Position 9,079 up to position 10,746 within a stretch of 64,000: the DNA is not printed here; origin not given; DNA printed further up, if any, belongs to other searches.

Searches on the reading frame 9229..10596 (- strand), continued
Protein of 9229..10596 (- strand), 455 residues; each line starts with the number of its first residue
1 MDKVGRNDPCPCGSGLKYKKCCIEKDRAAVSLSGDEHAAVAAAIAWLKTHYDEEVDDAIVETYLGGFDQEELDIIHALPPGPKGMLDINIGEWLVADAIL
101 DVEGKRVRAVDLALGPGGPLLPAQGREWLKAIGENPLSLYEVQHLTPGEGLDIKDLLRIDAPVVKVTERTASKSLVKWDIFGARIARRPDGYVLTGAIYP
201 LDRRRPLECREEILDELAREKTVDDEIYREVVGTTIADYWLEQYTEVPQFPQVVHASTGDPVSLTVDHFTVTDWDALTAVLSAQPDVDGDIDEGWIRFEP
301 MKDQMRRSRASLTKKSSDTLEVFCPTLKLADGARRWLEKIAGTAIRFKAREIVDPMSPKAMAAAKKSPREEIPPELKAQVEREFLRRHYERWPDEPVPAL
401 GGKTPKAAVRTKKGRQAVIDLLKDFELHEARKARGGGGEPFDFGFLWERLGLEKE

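Call 86: fold_search(model_id=the predicted structure, library=viral)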
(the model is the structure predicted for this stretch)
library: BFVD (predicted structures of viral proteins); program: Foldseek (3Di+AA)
matches with E <= 10: 887; with E <= 0.001: 3
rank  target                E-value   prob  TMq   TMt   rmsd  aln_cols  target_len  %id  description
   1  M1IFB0                2.0e-04  0.94  0.11  0.14  19.2       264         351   10  (no name in the UniProt tables at hand)
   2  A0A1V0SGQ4            3.4e-04  0.98  0.16  0.21  14.8       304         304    9  Translation initiation factor eIF-2 alpha subunit [Hokovirus HKV1]
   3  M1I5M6                7.2e-04  0.87  0.14  0.18  17.3       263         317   11  Surface protein [Paramecium bursaria Chlorella virus IL3A]
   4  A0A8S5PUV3            1.1e-03  0.80  0.14  0.18  21.6       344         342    9  Uncharacterized protein [Siphoviridae sp. ct9GL2]
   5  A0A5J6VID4            1.5e-03  0.94  0.13  0.09  14.2       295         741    7  protein-synthesizing GTPase [Megaviridae environmental sample]
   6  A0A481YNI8            4.0e-03  0.85  0.15  0.18  24.2       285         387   12  Transcription factor TFIID [Pithovirus LCDPAC01]
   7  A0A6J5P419            4.5e-03  0.91  0.13  0.11  14.9       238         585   11  ParB/Sulfiredoxin [uncultured Caudovirales phage]
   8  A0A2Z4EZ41            9.0e-03  0.20  0.11  0.12  20.6       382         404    8  (no name in the UniProt tables at hand)
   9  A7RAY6                1.1e-02  0.63  0.13  0.07  17.2       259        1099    9  (no name in the UniProt tables at hand)
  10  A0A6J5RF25            1.2e-02  0.75  0.14  0.28  16.9       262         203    9  Uncharacterized protein [uncultured Caudovirales phage]
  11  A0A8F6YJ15            1.2e-02  0.47  0.13  0.07  20.3       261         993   10  Uncharacterized protein (Fragment) [Rhinella marina erythrocytic-like virus]
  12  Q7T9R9                1.5e-02  1.00  0.13  0.16   4.0        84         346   17  Lef-3 [Adoxophyes orana granulovirus]
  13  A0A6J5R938            1.5e-02  0.60  0.12  0.25  18.7       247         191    8  Uncharacterized protein [uncultured Caudovirales phage]
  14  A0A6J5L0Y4            1.8e-02  0.25  0.12  0.14  22.0       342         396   12  GGDEF domain [uncultured Caudovirales phage]
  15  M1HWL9                2.5e-02  0.35  0.13  0.17  30.4       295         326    9  (no name in the UniProt tables at hand)
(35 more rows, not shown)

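Call 87: search_dna_similar(query=window:9229-10596:-, collection=phages, mode=protein, max_rows=10, max_evalue=0.001)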
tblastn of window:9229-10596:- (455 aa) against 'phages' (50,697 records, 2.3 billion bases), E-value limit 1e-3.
Records with a match: 5; places in all: 5; records where one place covers at least 80% of the query: 0.
Best place of each record, by identity: 95-99% 1; 90-95% 2; 80-90% 2.
By first word of the organism name: Bacteriophage 4; Listeria 1.
By host as written in the record: - 4; Listeria monocytogenes 1.
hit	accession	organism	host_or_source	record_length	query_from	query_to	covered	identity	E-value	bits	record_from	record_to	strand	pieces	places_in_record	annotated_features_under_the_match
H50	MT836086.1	Bacteriophage sp.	human fecal samples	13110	3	22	4%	95.0%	2e-4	50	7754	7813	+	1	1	record has no annotation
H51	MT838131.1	Bacteriophage sp.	human fecal samples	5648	4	22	4%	94.7%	4e-4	49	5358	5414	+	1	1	record has no annotation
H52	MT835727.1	Bacteriophage sp.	human fecal samples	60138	3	22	4%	90.0%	2e-4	50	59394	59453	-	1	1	record has no annotation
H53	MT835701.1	Bacteriophage sp.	human fecal samples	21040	3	22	4%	85.0%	3e-4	49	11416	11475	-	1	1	record has no annotation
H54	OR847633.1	Listeria phage LM 4-11-1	Listeria monocytogenes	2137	1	21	5%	81.0%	5e-4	48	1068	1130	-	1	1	record has no annotation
